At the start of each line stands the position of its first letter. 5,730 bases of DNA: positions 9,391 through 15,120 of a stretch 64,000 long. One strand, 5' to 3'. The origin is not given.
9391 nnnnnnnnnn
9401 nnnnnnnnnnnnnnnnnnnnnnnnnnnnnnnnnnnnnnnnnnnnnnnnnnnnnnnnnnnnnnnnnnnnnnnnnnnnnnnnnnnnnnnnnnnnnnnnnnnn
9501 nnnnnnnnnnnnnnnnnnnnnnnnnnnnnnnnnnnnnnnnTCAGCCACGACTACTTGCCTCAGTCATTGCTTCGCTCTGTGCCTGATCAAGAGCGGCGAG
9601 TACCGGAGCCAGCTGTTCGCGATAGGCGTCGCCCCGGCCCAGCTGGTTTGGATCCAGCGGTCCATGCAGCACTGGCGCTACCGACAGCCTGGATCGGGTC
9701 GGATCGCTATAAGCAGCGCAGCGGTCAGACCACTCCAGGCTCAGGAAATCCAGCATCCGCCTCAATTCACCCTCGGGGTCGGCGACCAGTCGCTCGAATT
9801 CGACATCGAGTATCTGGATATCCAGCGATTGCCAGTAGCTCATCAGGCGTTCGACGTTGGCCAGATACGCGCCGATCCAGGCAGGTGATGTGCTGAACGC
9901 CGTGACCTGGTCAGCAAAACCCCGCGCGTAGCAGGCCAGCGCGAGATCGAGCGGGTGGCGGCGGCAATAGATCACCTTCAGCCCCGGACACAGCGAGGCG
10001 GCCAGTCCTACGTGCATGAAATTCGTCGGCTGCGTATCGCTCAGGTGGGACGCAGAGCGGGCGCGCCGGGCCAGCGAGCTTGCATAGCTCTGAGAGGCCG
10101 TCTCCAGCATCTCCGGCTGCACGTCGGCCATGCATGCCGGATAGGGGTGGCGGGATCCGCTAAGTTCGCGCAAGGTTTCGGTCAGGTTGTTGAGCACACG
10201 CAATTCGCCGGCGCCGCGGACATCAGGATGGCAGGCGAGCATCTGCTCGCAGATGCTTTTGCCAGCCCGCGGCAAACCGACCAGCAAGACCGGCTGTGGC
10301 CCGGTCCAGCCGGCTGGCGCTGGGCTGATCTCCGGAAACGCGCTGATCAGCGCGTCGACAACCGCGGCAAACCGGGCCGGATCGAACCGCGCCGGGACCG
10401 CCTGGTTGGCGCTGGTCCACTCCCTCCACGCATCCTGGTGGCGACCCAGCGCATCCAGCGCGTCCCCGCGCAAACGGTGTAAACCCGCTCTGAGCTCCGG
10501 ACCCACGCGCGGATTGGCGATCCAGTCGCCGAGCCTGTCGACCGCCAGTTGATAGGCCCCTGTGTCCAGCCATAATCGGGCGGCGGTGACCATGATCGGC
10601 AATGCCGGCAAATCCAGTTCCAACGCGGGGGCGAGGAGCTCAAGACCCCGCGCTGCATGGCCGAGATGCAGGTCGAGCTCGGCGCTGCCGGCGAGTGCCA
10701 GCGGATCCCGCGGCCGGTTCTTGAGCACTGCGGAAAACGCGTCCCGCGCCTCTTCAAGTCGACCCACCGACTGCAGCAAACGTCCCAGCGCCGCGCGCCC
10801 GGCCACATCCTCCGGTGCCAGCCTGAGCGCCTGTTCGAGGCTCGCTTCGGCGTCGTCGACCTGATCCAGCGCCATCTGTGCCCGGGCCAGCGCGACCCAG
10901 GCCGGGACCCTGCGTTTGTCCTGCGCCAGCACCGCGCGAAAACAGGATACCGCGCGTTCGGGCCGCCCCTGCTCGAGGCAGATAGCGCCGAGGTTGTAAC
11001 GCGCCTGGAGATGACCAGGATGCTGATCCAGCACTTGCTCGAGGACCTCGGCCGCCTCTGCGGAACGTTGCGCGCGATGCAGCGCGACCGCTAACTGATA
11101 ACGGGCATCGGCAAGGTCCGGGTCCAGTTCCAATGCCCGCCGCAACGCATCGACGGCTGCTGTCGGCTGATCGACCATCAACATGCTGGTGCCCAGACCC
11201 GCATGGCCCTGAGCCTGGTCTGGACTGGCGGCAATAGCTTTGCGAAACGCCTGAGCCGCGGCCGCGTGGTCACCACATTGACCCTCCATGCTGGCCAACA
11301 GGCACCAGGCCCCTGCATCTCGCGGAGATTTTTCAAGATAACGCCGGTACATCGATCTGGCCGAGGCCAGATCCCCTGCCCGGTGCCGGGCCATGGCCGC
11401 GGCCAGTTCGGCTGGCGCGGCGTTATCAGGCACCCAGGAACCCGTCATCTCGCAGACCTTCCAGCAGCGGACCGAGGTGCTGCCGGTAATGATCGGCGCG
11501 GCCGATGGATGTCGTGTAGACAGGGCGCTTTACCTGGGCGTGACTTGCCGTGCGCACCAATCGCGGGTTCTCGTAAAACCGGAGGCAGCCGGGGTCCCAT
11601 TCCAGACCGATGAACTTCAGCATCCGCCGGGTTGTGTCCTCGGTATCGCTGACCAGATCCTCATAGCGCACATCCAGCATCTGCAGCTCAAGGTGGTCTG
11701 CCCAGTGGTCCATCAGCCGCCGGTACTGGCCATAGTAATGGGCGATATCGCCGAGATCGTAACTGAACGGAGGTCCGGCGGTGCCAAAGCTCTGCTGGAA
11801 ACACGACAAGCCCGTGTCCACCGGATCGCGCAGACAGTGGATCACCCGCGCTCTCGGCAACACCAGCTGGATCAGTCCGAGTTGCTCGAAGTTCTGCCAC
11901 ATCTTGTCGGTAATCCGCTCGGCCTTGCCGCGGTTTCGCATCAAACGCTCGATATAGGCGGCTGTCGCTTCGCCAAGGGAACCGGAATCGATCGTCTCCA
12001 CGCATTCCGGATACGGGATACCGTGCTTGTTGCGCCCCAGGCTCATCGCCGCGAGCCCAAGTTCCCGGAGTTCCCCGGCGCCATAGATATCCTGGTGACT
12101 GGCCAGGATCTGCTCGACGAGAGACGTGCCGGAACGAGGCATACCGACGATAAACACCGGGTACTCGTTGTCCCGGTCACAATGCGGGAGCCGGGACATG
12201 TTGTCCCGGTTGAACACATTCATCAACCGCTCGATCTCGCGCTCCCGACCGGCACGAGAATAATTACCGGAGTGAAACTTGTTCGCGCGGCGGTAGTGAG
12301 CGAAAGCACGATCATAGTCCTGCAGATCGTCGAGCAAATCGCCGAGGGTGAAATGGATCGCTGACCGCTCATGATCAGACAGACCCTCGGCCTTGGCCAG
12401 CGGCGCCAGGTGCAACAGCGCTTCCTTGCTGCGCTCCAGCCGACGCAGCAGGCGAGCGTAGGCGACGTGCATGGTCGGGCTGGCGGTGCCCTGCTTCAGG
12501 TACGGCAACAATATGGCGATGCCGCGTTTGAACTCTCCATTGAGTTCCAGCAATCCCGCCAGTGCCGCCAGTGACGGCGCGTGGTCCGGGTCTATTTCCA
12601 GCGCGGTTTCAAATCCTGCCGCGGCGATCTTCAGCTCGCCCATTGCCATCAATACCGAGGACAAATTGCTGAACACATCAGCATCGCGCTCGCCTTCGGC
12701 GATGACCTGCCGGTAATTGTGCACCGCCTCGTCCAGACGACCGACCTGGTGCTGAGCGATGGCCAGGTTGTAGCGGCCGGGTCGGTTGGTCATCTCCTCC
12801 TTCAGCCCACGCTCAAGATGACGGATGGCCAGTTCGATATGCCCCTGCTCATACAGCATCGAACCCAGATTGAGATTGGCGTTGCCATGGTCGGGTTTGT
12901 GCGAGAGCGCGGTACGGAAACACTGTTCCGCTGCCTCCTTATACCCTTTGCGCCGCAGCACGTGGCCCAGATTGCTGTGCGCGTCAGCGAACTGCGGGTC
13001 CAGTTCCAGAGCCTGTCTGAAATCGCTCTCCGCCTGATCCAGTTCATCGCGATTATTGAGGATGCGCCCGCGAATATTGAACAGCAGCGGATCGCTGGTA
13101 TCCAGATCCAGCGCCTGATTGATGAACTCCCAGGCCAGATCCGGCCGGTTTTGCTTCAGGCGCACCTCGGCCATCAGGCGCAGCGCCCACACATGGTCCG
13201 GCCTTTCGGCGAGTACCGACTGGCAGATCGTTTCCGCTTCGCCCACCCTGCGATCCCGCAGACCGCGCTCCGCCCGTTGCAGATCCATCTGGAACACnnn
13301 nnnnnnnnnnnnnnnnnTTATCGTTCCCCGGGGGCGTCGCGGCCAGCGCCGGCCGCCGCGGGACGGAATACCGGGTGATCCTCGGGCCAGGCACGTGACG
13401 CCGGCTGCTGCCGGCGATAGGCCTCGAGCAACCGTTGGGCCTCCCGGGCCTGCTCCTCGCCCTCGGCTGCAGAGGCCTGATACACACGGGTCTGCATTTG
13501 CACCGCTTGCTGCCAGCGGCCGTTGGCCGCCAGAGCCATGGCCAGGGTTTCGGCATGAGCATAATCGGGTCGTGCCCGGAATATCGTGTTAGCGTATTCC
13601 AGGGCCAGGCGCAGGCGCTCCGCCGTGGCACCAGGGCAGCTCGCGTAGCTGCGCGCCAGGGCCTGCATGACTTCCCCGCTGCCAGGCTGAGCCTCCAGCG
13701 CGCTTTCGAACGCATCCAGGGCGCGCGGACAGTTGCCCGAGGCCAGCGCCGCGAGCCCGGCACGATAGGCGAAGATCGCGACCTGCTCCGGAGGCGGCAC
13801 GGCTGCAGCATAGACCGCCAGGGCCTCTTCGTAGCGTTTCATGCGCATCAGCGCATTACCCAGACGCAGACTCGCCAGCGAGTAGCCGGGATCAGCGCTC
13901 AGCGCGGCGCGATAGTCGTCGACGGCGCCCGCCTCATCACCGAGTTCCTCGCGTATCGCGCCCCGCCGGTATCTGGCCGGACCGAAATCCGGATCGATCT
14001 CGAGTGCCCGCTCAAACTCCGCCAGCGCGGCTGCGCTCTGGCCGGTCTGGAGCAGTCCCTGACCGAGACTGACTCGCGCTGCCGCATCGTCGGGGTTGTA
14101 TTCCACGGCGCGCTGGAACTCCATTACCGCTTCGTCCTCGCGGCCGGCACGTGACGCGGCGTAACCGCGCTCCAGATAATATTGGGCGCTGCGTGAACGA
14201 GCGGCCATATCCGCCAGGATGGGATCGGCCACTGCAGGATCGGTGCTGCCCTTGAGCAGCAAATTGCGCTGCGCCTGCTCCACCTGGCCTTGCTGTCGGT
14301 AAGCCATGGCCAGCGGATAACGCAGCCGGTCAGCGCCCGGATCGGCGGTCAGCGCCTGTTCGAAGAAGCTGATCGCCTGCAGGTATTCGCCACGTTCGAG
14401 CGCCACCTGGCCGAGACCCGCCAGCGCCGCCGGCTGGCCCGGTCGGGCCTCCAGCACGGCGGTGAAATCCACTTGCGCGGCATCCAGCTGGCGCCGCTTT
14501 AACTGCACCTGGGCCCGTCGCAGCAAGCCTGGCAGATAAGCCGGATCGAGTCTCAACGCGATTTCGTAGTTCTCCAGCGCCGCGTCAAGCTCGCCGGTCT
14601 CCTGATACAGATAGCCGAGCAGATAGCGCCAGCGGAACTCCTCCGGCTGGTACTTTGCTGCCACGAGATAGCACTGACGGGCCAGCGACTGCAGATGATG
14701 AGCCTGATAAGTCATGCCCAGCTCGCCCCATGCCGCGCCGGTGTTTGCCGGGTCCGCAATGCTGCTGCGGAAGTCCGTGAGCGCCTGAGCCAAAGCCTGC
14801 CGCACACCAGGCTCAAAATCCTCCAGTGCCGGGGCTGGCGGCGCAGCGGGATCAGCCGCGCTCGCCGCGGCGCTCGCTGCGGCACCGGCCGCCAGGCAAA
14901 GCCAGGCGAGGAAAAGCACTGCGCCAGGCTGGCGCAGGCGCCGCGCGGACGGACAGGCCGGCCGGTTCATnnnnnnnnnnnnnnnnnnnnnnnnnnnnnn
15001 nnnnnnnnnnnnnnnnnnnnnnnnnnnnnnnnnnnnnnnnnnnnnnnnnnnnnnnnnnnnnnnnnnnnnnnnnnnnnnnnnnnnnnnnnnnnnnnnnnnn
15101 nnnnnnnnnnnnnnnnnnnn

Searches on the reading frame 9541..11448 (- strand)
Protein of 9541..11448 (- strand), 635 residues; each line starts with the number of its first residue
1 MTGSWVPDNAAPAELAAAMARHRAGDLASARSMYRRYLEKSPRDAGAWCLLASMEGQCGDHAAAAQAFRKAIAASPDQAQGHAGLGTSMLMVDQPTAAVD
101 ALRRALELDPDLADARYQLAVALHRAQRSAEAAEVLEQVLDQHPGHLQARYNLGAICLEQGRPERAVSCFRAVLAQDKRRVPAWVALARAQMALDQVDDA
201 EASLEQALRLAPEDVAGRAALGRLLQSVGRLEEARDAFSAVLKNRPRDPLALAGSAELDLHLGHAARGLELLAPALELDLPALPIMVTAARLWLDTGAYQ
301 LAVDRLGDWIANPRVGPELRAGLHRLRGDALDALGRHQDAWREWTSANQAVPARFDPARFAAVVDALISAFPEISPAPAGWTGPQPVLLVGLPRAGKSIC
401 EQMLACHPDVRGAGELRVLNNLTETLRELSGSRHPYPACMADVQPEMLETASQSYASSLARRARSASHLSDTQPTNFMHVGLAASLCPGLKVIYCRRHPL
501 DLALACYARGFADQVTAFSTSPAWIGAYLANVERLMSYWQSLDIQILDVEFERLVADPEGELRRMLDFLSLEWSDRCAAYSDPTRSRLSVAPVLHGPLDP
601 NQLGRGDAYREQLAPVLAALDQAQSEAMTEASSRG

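Call 7: search_protein_families(library=pfam, proteins=[window:9541-11448:-], max_evalue=0.00001)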
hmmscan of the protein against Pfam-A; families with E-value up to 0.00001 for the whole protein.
window:9541-11448:- (635 aa): 19 families
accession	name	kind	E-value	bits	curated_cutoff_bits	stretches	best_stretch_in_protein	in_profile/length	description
PF13469.12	Sulfotransfer_3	-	5.3e-33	115.5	27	1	386-575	1-216/216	Sulfotransferase family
PF13431.12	TPR_17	-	6.2e-27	92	24.4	0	102-132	2-32/34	Tetratricopeptide repeat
PF07719.23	TPR_2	-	7.8e-27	91.6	27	0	183-214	3-34/34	Tetratricopeptide repeat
PF14559.12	TPR_19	-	2e-26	92.6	25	3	125-187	3-64/68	Tetratricopeptide repeat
PF13428.12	TPR_14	-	2e-26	90.2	23.5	0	15-53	5-43/44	Tetratricopeptide repeat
PF00515.34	TPR_1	-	1.4e-25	88.4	27.8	0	149-177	3-31/34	Tetratricopeptide repeat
PF13181.12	TPR_8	-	2.1e-25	87.1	25.7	0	182-214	2-34/34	Tetratricopeptide repeat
PF23914.1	TPR_CcmH_CycH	-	5.4e-24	85.3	42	2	67-175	38-149/158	Cytochrome c-type biogenesis protein H TPR domain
PF13432.12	TPR_16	-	1.8e-23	83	32.7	3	125-177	9-61/65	Tetratricopeptide repeat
PF13414.12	TPR_11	-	4.1e-18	65.2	26.8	1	97-125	12-40/42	TPR repeat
PF13174.12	TPR_6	-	3.8e-16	59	26.3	0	114-145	1-32/33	Tetratricopeptide repeat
PF13424.12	TPR_12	-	3.5e-13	50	30.1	1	112-177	2-75/77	Tetratricopeptide repeat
PF13176.12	TPR_7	-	9.7e-12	44.4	27.9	0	183-214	1-34/36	Tetratricopeptide repeat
PF12895.13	ANAPC3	-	3.3e-11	43.7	27.2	1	99-171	9-80/82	Anaphase-promoting complex, cyclosome, subunit 3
PF13371.12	TPR_9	-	5.2e-10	39.6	35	0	192-251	6-65/73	Tetratricopeptide repeat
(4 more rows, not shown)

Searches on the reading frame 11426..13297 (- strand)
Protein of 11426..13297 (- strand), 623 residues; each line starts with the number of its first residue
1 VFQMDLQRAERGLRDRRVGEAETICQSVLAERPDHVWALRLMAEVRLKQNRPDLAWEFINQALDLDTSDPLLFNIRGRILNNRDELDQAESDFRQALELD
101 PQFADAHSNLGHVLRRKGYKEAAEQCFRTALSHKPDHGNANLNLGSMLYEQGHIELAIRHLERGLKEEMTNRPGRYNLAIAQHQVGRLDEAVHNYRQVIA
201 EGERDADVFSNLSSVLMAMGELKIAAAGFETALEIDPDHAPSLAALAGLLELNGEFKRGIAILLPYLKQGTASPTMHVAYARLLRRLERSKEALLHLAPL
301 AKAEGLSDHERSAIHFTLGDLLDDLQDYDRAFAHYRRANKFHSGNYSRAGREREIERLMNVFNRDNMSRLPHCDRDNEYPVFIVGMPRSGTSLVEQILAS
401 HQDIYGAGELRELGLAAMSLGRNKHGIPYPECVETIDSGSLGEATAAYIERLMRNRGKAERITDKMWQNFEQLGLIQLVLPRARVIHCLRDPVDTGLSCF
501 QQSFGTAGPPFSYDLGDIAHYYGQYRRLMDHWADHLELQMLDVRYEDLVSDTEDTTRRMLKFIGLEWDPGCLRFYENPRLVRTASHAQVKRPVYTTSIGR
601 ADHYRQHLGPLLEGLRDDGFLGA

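Call 7: search_protein_families(library=pfam, proteins=[window:11426-13297:-], max_evalue=0.00001)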
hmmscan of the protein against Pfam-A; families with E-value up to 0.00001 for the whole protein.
window:11426-13297:- (623 aa): 20 families
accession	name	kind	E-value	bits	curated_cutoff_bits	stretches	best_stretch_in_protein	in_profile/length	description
PF13469.12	Sulfotransfer_3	-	1.5e-46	159.8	27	1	380-569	1-216/216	Sulfotransferase family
PF00515.34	TPR_1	-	2.4e-29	100.4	27.8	0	73-103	4-34/34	Tetratricopeptide repeat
PF07719.23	TPR_2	-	6.1e-29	98.2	27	0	104-137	1-34/34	Tetratricopeptide repeat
PF13181.12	TPR_8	-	3.7e-27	92.6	25.7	0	104-137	1-34/34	Tetratricopeptide repeat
PF14559.12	TPR_19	-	2.7e-26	92.1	25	1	15-78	4-67/68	Tetratricopeptide repeat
PF13431.12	TPR_17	-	5.2e-26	89.1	24.4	0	93-124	2-33/34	Tetratricopeptide repeat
PF13414.12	TPR_11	-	1.1e-20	73.5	26.8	1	77-118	1-42/42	TPR repeat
PF13424.12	TPR_12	-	2.6e-20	72.8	30.1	0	104-165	3-72/77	Tetratricopeptide repeat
PF13428.12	TPR_14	-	7e-20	70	23.5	0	76-111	7-42/44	Tetratricopeptide repeat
PF13432.12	TPR_16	-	5.6e-19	68.7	32.7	0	121-165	14-58/65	Tetratricopeptide repeat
PF00685.33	Sulfotransfer_1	-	1.4e-13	51.3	22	1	381-569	4-185/255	Sulfotransferase domain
PF12895.13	ANAPC3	-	6e-12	46.1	27.2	0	225-297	8-79/82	Anaphase-promoting complex, cyclosome, subunit 3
PF23914.1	TPR_CcmH_CycH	-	1.4e-11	44.9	42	0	77-163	57-146/158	Cytochrome c-type biogenesis protein H TPR domain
PF24575.1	TPR_Slam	-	3.1e-10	40.8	35.2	0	66-126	42-103/104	Surface lipoprotein assembly modifier, N-terminal TPR repeats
PF13176.12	TPR_7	-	3.5e-10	39.6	27.9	0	106-135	1-30/36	Tetratricopeptide repeat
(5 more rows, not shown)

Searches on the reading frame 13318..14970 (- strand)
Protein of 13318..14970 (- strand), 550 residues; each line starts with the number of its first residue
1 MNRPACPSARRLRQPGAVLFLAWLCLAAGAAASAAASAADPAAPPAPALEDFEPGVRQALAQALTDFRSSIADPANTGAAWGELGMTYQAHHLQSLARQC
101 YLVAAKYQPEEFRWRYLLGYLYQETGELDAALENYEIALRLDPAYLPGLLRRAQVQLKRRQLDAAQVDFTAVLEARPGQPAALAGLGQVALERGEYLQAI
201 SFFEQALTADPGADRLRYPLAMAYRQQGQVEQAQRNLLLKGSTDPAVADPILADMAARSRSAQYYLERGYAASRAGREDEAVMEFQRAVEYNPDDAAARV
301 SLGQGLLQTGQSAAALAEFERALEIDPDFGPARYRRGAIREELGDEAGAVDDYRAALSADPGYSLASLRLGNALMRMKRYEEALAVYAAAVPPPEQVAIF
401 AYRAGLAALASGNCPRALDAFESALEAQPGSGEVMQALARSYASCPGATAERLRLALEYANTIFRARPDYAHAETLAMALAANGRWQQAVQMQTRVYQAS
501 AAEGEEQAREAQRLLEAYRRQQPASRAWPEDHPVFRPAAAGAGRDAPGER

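Call 7: search_protein_families(library=pfam, proteins=[window:13318-14970:-], max_evalue=0.00001)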
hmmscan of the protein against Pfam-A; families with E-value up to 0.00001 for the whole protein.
window:13318-14970:- (550 aa): 18 families
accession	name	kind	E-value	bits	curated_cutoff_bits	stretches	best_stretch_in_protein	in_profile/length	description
PF07719.23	TPR_2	-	2.5e-34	115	27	0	116-144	5-33/34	Tetratricopeptide repeat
PF00515.34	TPR_1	-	2.6e-34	116.1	27.8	0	116-144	5-33/34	Tetratricopeptide repeat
PF14559.12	TPR_19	-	7.4e-32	109.9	25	3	190-235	1-46/68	Tetratricopeptide repeat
PF13431.12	TPR_17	-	4.6e-30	101.8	24.4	0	319-349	2-32/34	Tetratricopeptide repeat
PF13181.12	TPR_8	-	8.4e-30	100.8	25.7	0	116-144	5-33/34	Tetratricopeptide repeat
PF13432.12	TPR_16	-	7.6e-29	100.2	32.7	3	150-213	1-64/65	Tetratricopeptide repeat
PF13414.12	TPR_11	-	6.5e-20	71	26.8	0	306-344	4-42/42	TPR repeat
PF13428.12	TPR_14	-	8.7e-20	69.7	23.5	0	297-337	2-42/44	Tetratricopeptide repeat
PF13424.12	TPR_12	-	5.9e-16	58.9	30.1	0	263-326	4-75/77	Tetratricopeptide repeat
PF24575.1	TPR_Slam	-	2.1e-12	47.8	35.2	0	187-236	54-103/104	Surface lipoprotein assembly modifier, N-terminal TPR repeats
PF13176.12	TPR_7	-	2.4e-12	46.3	27.9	0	182-211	1-32/36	Tetratricopeptide repeat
PF13174.12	TPR_6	-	1.1e-11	45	26.3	0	366-389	2-25/33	Tetratricopeptide repeat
PF14561.12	TPR_20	-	1.3e-10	41.9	25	1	279-358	5-86/90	Tetratricopeptide repeat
PF13429.12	TPR_15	-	4.7e-08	33.2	26.2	0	255-322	140-209/280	Tetratricopeptide repeat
PF23914.1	TPR_CcmH_CycH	-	1.6e-07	31.8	42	0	113-211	51-152/158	Cytochrome c-type biogenesis protein H TPR domain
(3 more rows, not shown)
